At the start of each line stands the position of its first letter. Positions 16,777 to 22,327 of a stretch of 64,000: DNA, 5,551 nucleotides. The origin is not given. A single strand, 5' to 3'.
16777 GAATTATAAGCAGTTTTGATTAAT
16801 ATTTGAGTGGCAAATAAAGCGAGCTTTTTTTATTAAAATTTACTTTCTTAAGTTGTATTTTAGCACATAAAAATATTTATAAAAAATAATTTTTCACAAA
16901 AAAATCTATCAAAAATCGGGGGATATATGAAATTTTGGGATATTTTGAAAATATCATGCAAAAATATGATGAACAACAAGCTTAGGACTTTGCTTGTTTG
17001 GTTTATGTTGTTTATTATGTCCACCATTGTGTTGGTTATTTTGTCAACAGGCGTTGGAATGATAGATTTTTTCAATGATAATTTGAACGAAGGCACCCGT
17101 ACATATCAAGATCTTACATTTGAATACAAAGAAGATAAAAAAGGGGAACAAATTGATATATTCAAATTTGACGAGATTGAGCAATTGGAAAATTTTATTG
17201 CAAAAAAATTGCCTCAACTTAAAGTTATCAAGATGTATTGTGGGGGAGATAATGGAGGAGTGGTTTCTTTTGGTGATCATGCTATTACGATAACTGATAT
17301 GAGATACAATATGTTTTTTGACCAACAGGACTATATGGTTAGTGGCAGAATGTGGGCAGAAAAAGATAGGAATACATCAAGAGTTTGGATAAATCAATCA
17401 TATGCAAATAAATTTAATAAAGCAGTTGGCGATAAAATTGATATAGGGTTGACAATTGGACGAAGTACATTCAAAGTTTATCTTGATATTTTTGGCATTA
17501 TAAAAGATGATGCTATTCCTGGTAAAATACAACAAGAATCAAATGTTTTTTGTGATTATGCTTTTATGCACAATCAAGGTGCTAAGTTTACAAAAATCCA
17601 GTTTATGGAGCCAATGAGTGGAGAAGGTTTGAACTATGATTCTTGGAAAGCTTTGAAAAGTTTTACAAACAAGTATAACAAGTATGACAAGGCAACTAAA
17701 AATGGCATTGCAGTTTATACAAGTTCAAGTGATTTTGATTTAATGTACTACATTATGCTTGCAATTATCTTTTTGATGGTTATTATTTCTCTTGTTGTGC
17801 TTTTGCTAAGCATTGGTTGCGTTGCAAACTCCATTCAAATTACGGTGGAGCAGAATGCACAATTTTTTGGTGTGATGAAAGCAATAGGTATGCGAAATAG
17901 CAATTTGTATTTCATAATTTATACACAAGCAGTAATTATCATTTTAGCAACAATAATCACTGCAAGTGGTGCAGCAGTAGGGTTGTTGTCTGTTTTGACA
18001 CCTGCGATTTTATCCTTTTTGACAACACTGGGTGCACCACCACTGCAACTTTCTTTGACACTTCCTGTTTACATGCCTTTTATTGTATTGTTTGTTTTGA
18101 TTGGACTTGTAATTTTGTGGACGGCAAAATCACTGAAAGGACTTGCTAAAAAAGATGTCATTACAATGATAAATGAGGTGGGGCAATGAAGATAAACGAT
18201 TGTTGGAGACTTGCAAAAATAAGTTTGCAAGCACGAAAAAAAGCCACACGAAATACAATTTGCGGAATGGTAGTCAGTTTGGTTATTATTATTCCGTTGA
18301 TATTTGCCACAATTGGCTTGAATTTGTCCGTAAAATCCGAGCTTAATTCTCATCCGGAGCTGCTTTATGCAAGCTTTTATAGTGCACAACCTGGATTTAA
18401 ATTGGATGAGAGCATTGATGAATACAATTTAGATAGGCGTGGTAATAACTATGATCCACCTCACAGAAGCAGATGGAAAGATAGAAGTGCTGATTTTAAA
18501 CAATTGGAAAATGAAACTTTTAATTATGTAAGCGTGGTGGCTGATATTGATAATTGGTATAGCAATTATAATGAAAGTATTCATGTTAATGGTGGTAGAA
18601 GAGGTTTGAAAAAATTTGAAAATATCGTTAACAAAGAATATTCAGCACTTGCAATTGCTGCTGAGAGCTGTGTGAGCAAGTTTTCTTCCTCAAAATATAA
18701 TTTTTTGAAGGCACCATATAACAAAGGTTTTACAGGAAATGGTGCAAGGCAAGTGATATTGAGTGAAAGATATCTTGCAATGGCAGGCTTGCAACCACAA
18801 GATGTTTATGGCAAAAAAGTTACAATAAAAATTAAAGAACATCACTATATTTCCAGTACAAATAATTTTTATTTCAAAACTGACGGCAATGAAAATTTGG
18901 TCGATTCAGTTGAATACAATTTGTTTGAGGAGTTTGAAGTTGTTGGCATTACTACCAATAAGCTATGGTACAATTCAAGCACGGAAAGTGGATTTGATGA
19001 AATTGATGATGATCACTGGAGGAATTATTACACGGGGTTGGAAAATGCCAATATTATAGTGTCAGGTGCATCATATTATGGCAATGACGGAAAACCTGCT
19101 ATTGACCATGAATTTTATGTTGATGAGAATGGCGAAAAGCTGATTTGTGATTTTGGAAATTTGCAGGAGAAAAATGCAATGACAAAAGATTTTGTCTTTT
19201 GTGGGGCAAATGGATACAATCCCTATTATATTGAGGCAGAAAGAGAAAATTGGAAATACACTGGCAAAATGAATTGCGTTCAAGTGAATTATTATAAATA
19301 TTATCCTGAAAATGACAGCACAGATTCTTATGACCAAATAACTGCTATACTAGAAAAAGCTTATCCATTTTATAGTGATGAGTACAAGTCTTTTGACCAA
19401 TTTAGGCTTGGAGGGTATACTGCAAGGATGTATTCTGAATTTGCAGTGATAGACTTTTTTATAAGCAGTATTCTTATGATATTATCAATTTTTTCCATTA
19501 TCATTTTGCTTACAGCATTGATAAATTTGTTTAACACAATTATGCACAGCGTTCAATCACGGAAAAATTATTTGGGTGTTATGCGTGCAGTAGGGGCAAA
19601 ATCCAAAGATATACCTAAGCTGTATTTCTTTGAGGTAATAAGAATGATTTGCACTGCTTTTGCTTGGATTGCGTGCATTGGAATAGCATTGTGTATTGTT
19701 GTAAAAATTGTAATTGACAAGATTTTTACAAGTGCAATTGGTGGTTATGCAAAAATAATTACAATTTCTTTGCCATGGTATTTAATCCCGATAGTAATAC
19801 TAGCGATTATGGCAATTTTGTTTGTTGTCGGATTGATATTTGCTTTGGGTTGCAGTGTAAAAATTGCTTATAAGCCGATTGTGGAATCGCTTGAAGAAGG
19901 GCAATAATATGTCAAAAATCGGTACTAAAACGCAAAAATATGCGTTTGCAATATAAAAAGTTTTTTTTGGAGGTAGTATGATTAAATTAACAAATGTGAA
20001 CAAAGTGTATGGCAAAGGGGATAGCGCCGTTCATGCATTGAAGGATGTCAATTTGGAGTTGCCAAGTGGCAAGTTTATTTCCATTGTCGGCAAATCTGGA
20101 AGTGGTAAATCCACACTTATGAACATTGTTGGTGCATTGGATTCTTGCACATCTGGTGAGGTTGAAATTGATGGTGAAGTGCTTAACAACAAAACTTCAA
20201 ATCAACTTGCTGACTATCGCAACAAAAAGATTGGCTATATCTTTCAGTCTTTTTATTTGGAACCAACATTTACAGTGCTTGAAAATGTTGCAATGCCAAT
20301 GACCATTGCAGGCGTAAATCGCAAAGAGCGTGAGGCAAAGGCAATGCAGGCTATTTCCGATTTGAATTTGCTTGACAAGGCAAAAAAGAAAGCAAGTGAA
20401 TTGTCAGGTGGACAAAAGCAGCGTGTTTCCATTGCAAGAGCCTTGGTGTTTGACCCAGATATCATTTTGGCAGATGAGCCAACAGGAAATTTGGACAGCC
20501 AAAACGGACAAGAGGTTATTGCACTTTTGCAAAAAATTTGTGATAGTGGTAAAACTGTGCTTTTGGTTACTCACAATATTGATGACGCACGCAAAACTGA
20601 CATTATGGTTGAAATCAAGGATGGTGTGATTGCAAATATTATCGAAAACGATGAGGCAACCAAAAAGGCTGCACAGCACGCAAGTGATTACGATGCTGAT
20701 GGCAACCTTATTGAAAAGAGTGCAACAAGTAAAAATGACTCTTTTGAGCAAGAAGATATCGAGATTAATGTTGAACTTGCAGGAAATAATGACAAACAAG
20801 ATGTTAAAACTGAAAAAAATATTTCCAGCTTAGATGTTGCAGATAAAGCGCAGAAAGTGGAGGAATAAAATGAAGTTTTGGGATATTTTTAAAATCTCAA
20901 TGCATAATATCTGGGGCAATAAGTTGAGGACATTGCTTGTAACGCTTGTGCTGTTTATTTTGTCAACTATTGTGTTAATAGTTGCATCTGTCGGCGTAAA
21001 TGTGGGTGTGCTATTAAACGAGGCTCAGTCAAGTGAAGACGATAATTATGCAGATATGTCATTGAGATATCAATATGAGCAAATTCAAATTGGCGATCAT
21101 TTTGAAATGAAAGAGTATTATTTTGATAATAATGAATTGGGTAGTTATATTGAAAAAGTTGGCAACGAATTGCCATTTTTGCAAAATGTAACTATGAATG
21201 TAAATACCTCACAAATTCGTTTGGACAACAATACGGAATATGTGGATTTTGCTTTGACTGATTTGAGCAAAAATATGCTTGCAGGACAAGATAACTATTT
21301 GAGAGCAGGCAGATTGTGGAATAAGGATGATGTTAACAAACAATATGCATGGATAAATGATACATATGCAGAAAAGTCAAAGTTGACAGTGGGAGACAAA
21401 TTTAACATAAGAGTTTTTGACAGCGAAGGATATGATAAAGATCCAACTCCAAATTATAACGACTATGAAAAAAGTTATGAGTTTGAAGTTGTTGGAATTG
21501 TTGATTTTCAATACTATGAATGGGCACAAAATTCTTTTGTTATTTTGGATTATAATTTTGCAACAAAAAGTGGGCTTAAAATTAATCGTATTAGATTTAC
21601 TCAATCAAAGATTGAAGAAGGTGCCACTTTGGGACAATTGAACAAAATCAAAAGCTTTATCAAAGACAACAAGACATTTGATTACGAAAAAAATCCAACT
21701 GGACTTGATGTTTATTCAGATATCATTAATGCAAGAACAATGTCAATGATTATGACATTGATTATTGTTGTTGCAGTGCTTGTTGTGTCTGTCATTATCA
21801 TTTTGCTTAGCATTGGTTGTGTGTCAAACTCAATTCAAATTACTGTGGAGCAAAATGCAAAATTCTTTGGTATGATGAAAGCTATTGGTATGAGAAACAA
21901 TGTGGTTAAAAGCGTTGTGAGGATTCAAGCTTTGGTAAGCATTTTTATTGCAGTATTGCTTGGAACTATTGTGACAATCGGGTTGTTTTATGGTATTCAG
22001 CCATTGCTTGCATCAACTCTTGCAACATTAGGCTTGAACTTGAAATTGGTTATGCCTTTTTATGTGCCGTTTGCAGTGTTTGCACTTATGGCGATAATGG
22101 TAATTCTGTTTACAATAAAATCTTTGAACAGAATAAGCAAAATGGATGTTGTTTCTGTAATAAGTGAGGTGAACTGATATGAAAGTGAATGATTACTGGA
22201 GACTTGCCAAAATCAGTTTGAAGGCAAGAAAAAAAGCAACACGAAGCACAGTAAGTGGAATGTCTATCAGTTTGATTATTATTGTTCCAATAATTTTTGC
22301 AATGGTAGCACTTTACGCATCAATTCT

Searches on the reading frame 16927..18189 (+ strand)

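Call 86: search_protein_families(library=pfam, proteins=[window:16927-18189:+], max_evalue=0.0001)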
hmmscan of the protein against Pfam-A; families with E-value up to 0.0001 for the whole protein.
window:16927-18189:+ (420 aa): 2 families
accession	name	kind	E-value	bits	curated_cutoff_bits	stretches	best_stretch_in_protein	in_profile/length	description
PF02687.27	FtsX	-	1.9e-10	41.3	25.5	1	286-397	2-109/120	FtsX-like permease C-terminal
PF12704.14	MacB_PCD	-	3e-05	24.8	27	1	34-211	14-173/207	MacB-like periplasmic core domain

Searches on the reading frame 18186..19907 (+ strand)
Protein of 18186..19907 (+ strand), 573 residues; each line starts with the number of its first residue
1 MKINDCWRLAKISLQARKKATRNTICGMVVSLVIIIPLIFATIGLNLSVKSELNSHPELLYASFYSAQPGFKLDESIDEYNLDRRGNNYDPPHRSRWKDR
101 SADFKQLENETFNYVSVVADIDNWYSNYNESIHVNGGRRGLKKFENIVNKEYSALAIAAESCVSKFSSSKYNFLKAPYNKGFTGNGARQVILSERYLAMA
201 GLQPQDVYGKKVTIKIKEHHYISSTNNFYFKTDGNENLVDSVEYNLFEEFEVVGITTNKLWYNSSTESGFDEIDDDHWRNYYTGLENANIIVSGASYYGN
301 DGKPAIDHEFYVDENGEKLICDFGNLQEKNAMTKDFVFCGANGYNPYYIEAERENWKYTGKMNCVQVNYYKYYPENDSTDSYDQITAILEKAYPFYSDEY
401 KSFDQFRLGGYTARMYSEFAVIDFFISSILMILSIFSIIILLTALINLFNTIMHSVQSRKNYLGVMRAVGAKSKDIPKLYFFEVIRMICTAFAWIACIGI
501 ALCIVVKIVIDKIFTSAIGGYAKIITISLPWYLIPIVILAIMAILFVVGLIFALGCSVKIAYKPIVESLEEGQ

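Call 86: search_protein_families(library=pfam, proteins=[window:18186-19907:+], max_evalue=0.0001)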
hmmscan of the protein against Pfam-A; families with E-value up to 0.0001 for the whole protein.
window:18186-19907:+ (573 aa): 1 family
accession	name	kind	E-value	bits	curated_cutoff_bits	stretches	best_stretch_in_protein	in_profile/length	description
PF02687.27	FtsX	-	3e-10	40.6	25.5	1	435-553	2-112/120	FtsX-like permease C-terminal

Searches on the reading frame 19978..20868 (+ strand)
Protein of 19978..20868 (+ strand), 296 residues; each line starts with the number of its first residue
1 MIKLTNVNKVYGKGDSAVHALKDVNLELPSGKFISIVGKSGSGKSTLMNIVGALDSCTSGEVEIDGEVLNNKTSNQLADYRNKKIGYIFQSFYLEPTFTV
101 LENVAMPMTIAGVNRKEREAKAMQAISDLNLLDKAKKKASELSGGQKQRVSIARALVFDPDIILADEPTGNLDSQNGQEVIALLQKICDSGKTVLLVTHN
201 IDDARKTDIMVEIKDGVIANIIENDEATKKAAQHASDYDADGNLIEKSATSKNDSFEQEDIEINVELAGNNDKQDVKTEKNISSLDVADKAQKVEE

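Call 86: search_protein_families(library=pfam, proteins=[window:19978-20868:+], max_evalue=0.0001)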
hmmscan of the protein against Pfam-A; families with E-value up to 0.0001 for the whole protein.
window:19978-20868:+ (296 aa): 1 family
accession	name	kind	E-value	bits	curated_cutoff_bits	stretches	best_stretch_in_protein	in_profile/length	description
PF00005.33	ABC_tran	-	2.4e-35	122.6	25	1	21-169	1-136/137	ABC transporter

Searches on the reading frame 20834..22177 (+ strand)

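Call 86: search_protein_families(library=pfam, proteins=[window:20834-22177:+], max_evalue=0.0001)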
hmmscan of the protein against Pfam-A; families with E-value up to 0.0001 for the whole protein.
window:20834-22177:+ (447 aa): 1 family
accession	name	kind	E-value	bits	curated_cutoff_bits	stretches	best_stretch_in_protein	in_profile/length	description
PF02687.27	FtsX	-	1.5e-11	44.8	25.5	1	317-438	2-119/120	FtsX-like permease C-terminal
